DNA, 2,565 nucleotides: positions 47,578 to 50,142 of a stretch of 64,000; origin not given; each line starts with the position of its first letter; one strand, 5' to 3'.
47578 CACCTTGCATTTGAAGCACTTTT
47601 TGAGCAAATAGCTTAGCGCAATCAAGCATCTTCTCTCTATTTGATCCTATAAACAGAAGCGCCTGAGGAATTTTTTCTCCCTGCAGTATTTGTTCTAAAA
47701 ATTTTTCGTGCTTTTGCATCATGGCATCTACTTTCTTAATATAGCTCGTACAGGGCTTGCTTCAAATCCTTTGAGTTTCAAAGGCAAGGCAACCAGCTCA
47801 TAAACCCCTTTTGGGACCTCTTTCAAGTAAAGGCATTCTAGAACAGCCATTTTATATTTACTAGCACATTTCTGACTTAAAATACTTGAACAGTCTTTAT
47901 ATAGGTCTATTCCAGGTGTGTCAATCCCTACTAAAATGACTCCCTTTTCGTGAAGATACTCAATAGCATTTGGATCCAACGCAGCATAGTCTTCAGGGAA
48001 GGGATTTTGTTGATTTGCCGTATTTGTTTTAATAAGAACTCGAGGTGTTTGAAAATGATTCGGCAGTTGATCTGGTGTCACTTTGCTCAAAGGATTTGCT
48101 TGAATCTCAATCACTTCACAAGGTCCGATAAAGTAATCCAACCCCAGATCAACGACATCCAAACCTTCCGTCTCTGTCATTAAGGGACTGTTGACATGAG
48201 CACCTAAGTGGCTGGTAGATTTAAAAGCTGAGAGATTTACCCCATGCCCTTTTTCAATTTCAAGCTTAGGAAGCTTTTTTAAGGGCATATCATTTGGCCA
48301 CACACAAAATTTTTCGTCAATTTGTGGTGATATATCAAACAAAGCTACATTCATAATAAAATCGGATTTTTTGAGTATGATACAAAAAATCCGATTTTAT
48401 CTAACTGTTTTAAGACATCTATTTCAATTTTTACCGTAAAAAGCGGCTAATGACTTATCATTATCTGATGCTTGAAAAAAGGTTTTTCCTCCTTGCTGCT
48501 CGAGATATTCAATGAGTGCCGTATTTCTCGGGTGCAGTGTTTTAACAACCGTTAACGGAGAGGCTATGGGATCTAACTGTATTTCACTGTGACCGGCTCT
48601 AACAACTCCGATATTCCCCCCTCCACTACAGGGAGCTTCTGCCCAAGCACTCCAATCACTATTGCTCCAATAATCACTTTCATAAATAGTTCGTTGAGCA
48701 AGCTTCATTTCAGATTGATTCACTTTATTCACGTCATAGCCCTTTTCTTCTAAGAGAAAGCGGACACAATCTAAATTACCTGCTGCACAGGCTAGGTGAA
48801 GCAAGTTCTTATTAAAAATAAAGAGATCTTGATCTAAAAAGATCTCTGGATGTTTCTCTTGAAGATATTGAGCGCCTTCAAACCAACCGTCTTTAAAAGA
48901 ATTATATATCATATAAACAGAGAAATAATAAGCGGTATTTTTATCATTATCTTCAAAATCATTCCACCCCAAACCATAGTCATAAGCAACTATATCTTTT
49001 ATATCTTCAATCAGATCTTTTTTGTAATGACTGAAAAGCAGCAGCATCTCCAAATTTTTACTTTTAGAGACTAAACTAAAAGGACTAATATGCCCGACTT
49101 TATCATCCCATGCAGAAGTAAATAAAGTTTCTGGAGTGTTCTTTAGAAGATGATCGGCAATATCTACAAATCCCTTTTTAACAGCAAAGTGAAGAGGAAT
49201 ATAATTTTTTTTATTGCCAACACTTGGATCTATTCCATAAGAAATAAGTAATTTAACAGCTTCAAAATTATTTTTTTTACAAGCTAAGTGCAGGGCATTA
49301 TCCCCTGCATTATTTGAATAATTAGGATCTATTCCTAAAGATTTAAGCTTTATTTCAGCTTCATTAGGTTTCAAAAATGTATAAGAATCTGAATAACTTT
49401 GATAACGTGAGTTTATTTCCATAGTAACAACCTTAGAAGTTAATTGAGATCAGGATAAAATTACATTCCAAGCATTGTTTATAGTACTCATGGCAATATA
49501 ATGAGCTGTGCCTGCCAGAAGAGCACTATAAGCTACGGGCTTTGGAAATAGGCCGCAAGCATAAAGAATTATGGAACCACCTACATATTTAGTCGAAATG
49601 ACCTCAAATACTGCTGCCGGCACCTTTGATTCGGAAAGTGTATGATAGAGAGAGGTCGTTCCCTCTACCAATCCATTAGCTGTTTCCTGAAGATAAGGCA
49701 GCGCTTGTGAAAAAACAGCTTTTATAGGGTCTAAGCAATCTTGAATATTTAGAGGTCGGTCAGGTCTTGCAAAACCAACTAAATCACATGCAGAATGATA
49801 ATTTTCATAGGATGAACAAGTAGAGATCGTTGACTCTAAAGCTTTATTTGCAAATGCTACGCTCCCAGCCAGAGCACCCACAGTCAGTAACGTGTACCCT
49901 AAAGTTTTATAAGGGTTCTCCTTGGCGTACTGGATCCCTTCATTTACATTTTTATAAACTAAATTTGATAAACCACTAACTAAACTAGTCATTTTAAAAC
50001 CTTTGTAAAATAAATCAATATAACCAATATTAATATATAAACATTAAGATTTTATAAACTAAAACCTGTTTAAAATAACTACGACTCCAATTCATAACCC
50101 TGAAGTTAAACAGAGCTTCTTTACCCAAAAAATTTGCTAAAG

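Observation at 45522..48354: The holB operon carries two accessory enzymes: a flavin-dependent halogenase-family protein and a cyclase/kynurenine-formamidase-like protein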

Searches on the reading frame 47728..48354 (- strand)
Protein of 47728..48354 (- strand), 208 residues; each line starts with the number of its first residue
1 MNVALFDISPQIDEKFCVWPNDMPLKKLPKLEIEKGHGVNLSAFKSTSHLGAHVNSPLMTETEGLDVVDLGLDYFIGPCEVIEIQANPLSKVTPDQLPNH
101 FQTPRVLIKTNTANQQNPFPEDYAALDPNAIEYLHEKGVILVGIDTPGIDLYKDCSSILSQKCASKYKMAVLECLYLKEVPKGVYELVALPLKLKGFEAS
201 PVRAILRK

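Call 3: search_protein_families(library=pfam, proteins=[window:47728-48354:-], max_evalue=0.01)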
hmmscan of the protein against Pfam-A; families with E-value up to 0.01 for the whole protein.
window:47728-48354:- (208 aa): 1 family
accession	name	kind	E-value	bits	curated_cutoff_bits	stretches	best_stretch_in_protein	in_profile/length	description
PF04199.19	Cyclase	-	5.4e-14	53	23.1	1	7-150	2-141/142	Putative cyclase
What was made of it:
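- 47728..48354 (-): KynB-derived cyclase-family gene with a degenerate catalytic centre (208 aa; deposited as MCH9633838.1 'Kynurenine formamidase'). PF04199 53 bits (call 3).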

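Call 4: search_protein_families(library=ncbifam, proteins=[window:47728-48354:-], max_evalue=0.01)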
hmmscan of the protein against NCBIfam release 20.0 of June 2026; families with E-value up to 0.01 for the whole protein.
window:47728-48354:- (208 aa): 1 family
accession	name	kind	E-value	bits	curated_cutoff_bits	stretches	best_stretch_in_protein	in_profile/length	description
TIGR03035.1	trp_arylform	equivalog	1.7e-51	175.2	223.05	1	5-208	2-205/206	arylformamidase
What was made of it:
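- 47728..48354 (-): TIGR03035 scores 175 bits, below its cutoff of 223 (call 4).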

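Call 7: search_solved_structures(query=window:47728-48354:-, max_evalue=0.001, show_alignments=3)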
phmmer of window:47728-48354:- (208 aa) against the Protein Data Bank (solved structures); distinct sequences matched with E-value up to 0.001: 6.
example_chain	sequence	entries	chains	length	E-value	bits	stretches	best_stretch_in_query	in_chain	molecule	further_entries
4cob_A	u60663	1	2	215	1.4e-37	132.6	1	4-207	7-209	KYNURENINE FORMAMIDASE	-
4cog_A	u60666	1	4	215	3.1e-34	121.7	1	4-207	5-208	KYNURENINE FORMAMIDASE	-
4cz1_A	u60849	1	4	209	2.7e-28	102.3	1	6-207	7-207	KYNURENINE FORMAMIDASE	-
4co9_A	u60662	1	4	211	2.8e-28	102.2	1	6-207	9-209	KYNURENINE FORMAMIDASE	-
8hmo_A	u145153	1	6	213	2.5e-17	66.4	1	5-206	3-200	Metal-dependent hydrolase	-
1r61_A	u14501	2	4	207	8.6e-17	64.7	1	5-206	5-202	metal-dependent hydrolase | Hydrolase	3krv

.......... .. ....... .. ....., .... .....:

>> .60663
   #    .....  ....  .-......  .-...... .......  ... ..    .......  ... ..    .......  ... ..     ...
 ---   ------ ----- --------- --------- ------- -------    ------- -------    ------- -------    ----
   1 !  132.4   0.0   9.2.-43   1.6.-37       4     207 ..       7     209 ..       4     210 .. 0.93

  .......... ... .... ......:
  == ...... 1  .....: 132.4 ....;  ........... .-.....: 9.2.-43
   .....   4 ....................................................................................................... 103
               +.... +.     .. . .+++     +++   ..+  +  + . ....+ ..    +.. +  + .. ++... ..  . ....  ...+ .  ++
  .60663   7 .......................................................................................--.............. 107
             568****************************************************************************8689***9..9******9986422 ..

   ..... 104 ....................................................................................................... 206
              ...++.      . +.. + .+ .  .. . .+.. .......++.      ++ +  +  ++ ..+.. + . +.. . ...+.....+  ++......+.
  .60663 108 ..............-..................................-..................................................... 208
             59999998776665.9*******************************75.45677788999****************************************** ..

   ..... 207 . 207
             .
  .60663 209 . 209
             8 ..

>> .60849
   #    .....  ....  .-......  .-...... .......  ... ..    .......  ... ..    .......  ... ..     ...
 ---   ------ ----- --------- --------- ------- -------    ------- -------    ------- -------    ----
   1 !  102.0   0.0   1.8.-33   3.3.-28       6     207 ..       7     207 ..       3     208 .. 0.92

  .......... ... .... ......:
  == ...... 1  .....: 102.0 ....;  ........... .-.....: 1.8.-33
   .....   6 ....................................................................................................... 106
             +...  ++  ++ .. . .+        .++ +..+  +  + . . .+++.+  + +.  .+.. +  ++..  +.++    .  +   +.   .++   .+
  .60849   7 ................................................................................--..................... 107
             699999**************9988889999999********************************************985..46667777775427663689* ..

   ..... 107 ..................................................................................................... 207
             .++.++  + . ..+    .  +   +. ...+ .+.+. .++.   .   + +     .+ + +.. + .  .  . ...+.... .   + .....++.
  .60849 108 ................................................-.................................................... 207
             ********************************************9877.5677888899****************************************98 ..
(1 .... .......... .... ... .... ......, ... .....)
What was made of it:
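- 47728..48354 (-): PDB KynB 4cob E 1.4e-37 (call 7).
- On Bacterial kynurenine formamidase KynB (TIGR03035): PDB 4cob E 1.4e-37 over residues 4-207 (call 7).
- Closest known: Bacterial kynurenine formamidase KynB. Same: Full-length homology (E 1e-37 to 1e-28; call 7).
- The best PDB hits of the cyclase are KynB enzymes (call 7).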

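Call 18: find_homologous_proteins(query=window:47728-48354:-, max_evalue=0.00001)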
Query window:47728-48354:- (208 aa): 2357 proteins with E <= 0.00001 among 2623 candidates; the best 120 are listed.
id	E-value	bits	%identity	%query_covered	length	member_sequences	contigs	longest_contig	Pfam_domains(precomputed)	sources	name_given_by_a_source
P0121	4.0e-136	469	100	100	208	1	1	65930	PF04199.20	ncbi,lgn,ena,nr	ncbi:MAG: Kynurenine formamidase [Chlamydiae bacterium]|nr:Kynurenine formamidase [Chlamydiota bacte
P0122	1.1e-89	318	66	98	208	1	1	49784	PF04199.20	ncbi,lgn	-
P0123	5.9e-86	305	65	100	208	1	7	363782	PF04199.20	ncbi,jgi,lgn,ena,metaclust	metaclust:\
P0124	4.6e-77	276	57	100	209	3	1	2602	PF04199.20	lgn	-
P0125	4.3e-68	247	54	98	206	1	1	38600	PF04199.20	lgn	-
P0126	5.1e-53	198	49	98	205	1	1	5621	PF04199.20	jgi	jgi:arylformamidase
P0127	1.6e-50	190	48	98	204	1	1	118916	PF04199.20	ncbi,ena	-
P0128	2.2e-50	189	46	98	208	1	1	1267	PF04199.20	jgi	jgi:arylformamidase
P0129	2.5e-50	189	46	98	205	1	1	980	PF04199.20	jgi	jgi:arylformamidase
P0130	2.7e-50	189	47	98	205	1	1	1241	PF04199.20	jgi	jgi:arylformamidase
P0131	5.8e-50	188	48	98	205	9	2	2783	PF04199.20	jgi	jgi:arylformamidase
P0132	6.9e-50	188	47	98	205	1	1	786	PF04199.20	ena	-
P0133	1.4e-49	187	46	98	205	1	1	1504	PF04199.20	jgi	jgi:arylformamidase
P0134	3.5e-49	185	46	97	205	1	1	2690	PF04199.20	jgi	jgi:arylformamidase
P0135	3.6e-49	185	46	98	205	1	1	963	PF04199.20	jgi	jgi:arylformamidase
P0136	7.7e-49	184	45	98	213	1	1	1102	PF04199.20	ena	-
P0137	1.2e-48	183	46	98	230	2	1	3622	PF04199.20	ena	-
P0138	1.9e-48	183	44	98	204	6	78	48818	PF04199.20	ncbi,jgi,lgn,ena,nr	ncbi:MAG TPA: cyclase family protein [Phycisphaerae bacterium]|jgi:arylformamidase|nr:cyclase family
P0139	2.3e-48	183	46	98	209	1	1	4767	PF04199.20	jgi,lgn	-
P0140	3.2e-48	182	44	98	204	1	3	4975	PF04199.20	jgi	jgi:arylformamidase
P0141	2.4e-47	179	47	98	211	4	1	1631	PF04199.20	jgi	-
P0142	2.6e-47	179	45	98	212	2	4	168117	PF04199.20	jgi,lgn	-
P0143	4.0e-47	179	46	98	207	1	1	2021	PF04199.20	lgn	-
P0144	4.8e-47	178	44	98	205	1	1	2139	PF04199.20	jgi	-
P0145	6.8e-47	178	43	98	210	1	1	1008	PF04199.20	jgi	jgi:arylformamidase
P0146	1.1e-46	177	44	98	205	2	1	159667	PF04199.20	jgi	-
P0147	1.7e-46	176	43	98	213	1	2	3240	PF04199.20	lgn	-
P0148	1.8e-46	176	42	98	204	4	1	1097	PF04199.20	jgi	jgi:arylformamidase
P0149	3.5e-46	175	43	98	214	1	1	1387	PF04199.20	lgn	-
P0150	5.8e-46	175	43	98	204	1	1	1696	PF04199.20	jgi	jgi:arylformamidase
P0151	1.2e-45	174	43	98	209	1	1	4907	PF04199.20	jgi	jgi:arylformamidase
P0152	1.9e-45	173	43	98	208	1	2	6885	PF04199.20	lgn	-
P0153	2.0e-45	173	46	98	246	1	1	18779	PF04199.20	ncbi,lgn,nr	ncbi:MAG: cyclase family protein [Planctomycetes bacterium]|nr:cyclase family protein [Planctomyceto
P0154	2.2e-45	173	44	98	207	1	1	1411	PF04199.20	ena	-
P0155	6.3e-45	171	44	98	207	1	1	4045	PF04199.20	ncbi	-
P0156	1.2e-44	170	43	98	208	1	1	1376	PF04199.20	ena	-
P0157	1.6e-44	170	42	99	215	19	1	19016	PF04199.20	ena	-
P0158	1.7e-44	170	42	99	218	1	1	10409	PF04199.20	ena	-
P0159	1.8e-44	170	45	98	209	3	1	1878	PF04199.20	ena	-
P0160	2.0e-44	170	43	99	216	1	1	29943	PF04199.20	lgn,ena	-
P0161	4.5e-44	169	44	98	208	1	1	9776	PF04199.20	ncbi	ncbi:MAG: cyclase family protein [Isosphaeraceae bacterium]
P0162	6.7e-44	168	42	98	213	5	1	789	PF04199.20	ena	-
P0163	1.6e-43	167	43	98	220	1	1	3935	PF04199.20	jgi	jgi:arylformamidase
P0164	1.6e-43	167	44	98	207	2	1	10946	PF04199.20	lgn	-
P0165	1.6e-43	167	45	98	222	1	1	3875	PF04199.20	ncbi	ncbi:MAG: cyclase family protein [Bdellovibrionia bacterium]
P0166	2.0e-43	166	42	98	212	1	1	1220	PF04199.20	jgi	jgi:arylformamidase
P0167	2.5e-43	166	45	98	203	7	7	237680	PF04199.20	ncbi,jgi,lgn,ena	jgi:arylformamidase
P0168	2.7e-43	166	41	99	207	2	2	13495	PF04199.20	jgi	jgi:arylformamidase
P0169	2.8e-43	166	41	98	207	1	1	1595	PF04199.20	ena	-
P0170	3.2e-43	166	41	98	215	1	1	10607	PF04199.20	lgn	-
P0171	1.2e-42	164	43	98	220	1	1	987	PF04199.20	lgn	-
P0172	1.8e-42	163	41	99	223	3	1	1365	PF04199.20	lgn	-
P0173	1.9e-42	163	43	98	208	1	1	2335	PF04199.20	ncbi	-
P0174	2.1e-42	163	42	98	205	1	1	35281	PF04199.20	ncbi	-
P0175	2.1e-42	163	41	97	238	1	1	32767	PF04199.20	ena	-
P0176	3.4e-42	162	43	98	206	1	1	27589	PF04199.20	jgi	jgi:arylformamidase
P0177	4.1e-42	162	46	98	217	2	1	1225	PF04199.20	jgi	jgi:arylformamidase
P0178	5.4e-42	162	42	97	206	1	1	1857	PF04199.20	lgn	-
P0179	5.8e-42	162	41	97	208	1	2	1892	PF04199.20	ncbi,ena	-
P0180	6.4e-42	162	41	98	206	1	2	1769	PF04199.20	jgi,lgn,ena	-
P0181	1.0e-41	161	43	97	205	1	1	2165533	PF04199.20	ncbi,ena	-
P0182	1.0e-41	161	40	98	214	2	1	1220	PF04199.20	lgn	-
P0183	1.1e-41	161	43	98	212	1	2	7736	PF04199.20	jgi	jgi:arylformamidase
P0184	1.2e-41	161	43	100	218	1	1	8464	PF04199.20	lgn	-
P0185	1.4e-41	160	44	97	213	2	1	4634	PF04199.20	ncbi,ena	-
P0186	1.4e-41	160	42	99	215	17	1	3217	PF04199.20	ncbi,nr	ncbi:MAG TPA: arylformamidase [Thermoanaerobaculia bacterium]|nr:arylformamidase [Thermoanaerobaculi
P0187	2.9e-41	159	44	98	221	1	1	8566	PF04199.20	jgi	jgi:arylformamidase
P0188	5.2e-41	159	43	97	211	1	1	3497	PF04199.20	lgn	-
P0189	6.0e-41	158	39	100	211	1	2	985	PF04199.20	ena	-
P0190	6.4e-41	158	42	99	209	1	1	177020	PF04199.20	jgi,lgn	-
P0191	8.4e-41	158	40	98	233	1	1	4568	PF04199.20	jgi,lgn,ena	-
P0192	8.6e-41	158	43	97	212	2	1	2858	PF04199.20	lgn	-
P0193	1.0e-40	158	41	97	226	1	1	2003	PF04199.20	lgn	-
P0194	1.2e-40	157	43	98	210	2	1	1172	PF04199.20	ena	-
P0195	1.3e-40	157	42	97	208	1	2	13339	PF04199.20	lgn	-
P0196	1.5e-40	157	40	97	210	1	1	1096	PF04199.20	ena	-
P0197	1.7e-40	157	39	100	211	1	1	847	PF04199.20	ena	-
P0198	1.9e-40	157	40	98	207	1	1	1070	PF04199.20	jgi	jgi:arylformamidase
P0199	2.3e-40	156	42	98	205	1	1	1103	PF04199.20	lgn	-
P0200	3.3e-40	156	41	98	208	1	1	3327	PF04199.20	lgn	-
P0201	3.7e-40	156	42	98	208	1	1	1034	PF04199.20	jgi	jgi:arylformamidase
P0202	3.8e-40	156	39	98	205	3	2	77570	PF04199.20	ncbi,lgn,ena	-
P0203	3.9e-40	156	43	100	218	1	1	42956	PF04199.20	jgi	jgi:arylformamidase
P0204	3.9e-40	156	41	98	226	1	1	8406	PF04199.20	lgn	-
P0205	4.0e-40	156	40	98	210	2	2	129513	PF04199.20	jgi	-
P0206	4.3e-40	156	42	98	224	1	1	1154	PF04199.20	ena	-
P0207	5.2e-40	155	39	99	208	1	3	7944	PF04199.20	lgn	-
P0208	7.3e-40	155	44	98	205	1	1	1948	PF04199.20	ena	-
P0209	7.7e-40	155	43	91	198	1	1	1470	PF04199.20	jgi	jgi:arylformamidase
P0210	8.8e-40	155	43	98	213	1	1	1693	PF04199.20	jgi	jgi:arylformamidase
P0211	9.9e-40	154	41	97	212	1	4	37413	PF04199.20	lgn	-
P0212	1.1e-39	154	41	98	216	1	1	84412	PF04199.20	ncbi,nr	ncbi:MAG: cyclase family protein [Elusimicrobia bacterium]|nr:cyclase family protein [Elusimicrobiot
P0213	1.5e-39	154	40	99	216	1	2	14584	PF04199.20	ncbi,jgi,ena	-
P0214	1.5e-39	154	41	98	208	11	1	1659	PF04199.20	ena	-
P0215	1.6e-39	154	41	97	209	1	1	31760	PF04199.20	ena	-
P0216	1.6e-39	154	40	98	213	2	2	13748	PF04199.20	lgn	-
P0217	1.6e-39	154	42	97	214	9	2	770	PF04199.20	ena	-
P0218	1.9e-39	153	42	98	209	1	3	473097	PF04199.20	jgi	jgi:arylformamidase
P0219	1.9e-39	153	47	84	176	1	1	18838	PF04199.20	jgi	jgi:arylformamidase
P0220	2.0e-39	153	43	97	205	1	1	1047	PF04199.20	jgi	-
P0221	2.0e-39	153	42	98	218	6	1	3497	PF04199.20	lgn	-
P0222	2.3e-39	153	38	98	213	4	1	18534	PF04199.20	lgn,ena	-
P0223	2.9e-39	153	41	98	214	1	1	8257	PF04199.20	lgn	-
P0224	3.8e-39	152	40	100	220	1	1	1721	PF04199.20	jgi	jgi:arylformamidase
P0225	4.2e-39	152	40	97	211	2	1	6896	PF04199.20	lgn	-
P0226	4.8e-39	152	40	98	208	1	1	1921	PF04199.20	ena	-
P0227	5.4e-39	152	43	98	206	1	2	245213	PF04199.20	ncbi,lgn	-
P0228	5.4e-39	152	41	96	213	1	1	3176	PF04199.20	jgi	-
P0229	5.7e-39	152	41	98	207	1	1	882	PF04199.20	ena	-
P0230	5.9e-39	152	39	97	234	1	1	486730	PF04199.20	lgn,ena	-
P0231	6.1e-39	152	41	98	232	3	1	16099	PF04199.20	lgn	-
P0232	6.7e-39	152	40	98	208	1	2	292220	PF04199.20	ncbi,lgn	ncbi:MAG: cyclase family protein [Gemmataceae bacterium]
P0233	7.3e-39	152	39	98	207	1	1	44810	PF04199.20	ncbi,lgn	-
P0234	8.9e-39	151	41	98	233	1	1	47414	PF04199.20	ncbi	-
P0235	9.0e-39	151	40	97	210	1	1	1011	PF04199.20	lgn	-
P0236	1.0e-38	151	41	100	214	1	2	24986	PF04199.20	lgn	-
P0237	1.2e-38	151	44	91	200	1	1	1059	PF04199.20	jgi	jgi:arylformamidase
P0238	1.3e-38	151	40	98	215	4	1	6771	PF04199.20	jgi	jgi:arylformamidase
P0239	1.3e-38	151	41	97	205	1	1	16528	PF04199.20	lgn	-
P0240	1.4e-38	151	39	98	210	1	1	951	PF04199.20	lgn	-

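Call 23: find_encoding_contigs(protein=P0123, flank=8000, max_places=2)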
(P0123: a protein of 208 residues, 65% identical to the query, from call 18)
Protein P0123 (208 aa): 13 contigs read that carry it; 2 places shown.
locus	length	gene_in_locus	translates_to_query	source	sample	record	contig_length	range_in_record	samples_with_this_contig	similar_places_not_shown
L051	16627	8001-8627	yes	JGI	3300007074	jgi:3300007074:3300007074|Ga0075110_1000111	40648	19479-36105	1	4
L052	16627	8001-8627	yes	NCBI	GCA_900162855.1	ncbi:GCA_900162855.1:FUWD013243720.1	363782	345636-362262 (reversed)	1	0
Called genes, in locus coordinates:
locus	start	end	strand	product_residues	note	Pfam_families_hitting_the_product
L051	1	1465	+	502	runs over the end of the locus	PF02789:Peptidase_M17_N, PF00883:Peptidase_M17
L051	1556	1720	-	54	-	-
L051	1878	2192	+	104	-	PF05258:DciA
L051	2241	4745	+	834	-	PF02518:HATPase_c, PF00204:DNA_gyraseB, PF01751:Toprim, PF00986:DNA_gyraseB_C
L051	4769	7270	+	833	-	PF00521:DNA_topoisoIV, PF03989:DNA_gyraseA_C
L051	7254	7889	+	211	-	PF02223:Thymidylate_kin, PF13521:AAA_28 (weak)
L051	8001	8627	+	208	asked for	PF04199:Cyclase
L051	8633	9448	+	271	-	PF13177:DNA_pol3_delta2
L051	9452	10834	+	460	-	PF00070:Pyr_redox (faint), PF01266:DAO (weak), PF01494:FAD_binding_3, PF04820:Trp_halogenase, PF07992:Pyr_redox_2 (weak), PF12831:FAD_oxidored, PF13450:NAD_binding_8 (weak), PF04820:Trp_halogenase, +4 more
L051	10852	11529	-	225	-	PF00005:ABC_tran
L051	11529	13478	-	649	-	PF02687:FtsX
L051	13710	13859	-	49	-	PF00471:Ribosomal_L33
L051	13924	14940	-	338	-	PF00814:TsaD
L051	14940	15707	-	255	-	PF01182:Glucosamine_iso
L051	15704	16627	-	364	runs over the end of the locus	PF10128:OpcA_G6PD_assem, PF20171:OpcA_G6PD_C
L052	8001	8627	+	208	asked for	PF04199:Cyclase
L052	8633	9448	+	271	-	PF13177:DNA_pol3_delta2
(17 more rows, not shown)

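Call 24: find_encoding_contigs(protein=P0125, flank=8000, max_places=2)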
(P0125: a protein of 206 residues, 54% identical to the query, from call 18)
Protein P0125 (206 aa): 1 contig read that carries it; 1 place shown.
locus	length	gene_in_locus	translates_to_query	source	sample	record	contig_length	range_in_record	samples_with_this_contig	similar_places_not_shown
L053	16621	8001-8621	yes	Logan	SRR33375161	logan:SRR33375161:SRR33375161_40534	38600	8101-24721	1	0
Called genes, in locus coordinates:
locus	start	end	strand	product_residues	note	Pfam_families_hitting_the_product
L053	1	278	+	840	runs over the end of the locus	PF02518:HATPase_c, PF00204:DNA_gyraseB, PF01751:Toprim, PF00986:DNA_gyraseB_C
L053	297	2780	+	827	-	PF00521:DNA_topoisoIV, PF03989:DNA_gyraseA_C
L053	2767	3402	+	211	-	PF02223:Thymidylate_kin, PF13521:AAA_28 (weak)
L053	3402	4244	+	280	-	PF00096:zf-C2H2 (faint), PF13894:zf-C2H2_4 (faint), PF23561:zf-C2H2_15 (faint), PF13465:zf-H2C2_2, PF23611:zf-C2H2_16 (weak), PF13465:zf-H2C2_2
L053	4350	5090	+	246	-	PF25208:DUF7838 (faint), PF00096:zf-C2H2 (faint), PF13894:zf-C2H2_4 (faint), PF23223:zf-C2H2_ZNF462 (faint), PF13465:zf-H2C2_2 (weak), PF13909:zf-H2C2_5 (weak), PF23611:zf-C2H2_16, PF13465:zf-H2C2_2, +2 more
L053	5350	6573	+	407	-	-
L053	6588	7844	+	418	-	-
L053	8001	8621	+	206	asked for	PF04199:Cyclase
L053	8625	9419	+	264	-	PF13177:DNA_pol3_delta2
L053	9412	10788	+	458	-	PF01134:GIDA (weak), PF01266:DAO (weak), PF01494:FAD_binding_3, PF03486:HI0933_like (weak), PF04820:Trp_halogenase, PF07992:Pyr_redox_2 (weak), PF13450:NAD_binding_8, PF04820:Trp_halogenase, +3 more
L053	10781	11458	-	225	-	PF00005:ABC_tran, PF02463:SMC_N (weak)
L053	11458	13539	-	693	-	PF02687:FtsX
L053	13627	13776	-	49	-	PF00471:Ribosomal_L33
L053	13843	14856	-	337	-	PF00814:TsaD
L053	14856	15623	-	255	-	PF01182:Glucosamine_iso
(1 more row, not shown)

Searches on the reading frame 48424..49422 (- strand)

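Call 3: search_protein_families(library=pfam, proteins=[window:48424-49422:-], max_evalue=0.01)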
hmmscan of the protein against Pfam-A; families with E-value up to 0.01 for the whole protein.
window:48424-49422:- (332 aa): 5 families
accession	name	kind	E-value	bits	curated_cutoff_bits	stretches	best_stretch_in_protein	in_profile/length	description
PF12796.13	Ank_2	-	7.3e-22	78.2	27.3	2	29-95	18-82/90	Ankyrin repeats (3 copies)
PF00023.36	Ank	-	1.6e-19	69.4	21.1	2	207-235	5-32/33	Ankyrin repeat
PF13637.12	Ank_4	-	1.8e-18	66.7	22.7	3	27-60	18-50/50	Ankyrin repeats (many copies)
PF13606.12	Ank_3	-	2.3e-18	64.5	22.3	2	204-232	2-29/30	Ankyrin repeat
PF13857.12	Ank_5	-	1.3e-17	64.1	27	2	31-80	7-56/56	Ankyrin repeats (many copies)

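Call 4: search_protein_families(library=ncbifam, proteins=[window:48424-49422:-], max_evalue=0.01)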
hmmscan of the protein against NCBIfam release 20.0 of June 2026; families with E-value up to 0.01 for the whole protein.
window:48424-49422:- (332 aa): 5 families
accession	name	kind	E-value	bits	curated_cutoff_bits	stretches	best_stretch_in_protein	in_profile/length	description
NF043029.1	T4SS_AnkY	equivalog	5.1e-07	28.5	600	1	38-98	456-516/543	Dot/Icm T4SS effector AnkY/LegA9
NF043022.1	T4SS_AnkG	equivalog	1.4e-06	27.3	500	0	205-237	366-398/455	Dot/Icm T4SS effector AnkG/AnkZ/LegA7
TIGR00870.1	trp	subfamily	0.0011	17.2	498.75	0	38-64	129-155/747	transient-receptor-potential calcium channel protein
NF043021.1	T4SS_AnkF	equivalog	0.0036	15.6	1000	0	28-94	572-640/917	Dot/Icm T4SS effector AnkF/LegA14/Ceg31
NF043028.1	T4SS_AnkX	equivalog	0.0072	14.5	1400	0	42-141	550-648/938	Dot/Icm T4SS effector AnkN/AnkX/LegA8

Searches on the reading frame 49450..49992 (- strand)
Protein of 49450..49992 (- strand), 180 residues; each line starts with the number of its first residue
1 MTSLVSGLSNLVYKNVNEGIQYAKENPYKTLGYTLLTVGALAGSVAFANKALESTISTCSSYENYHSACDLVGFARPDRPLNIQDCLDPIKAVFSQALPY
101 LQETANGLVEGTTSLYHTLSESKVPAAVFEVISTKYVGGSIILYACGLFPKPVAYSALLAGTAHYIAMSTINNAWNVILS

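Call 53: search_protein_families(library=pfam, proteins=[window:49450-49992:-], max_evalue=0.01)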
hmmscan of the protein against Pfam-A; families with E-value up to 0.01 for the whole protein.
window:49450-49992:- (180 aa): 1 family
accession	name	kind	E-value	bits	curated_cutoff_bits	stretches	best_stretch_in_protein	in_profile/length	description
PF19029.5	DUF883_C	-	0.0077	16.3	27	0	21-43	3-24/30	DUF883 C-terminal glycine zipper region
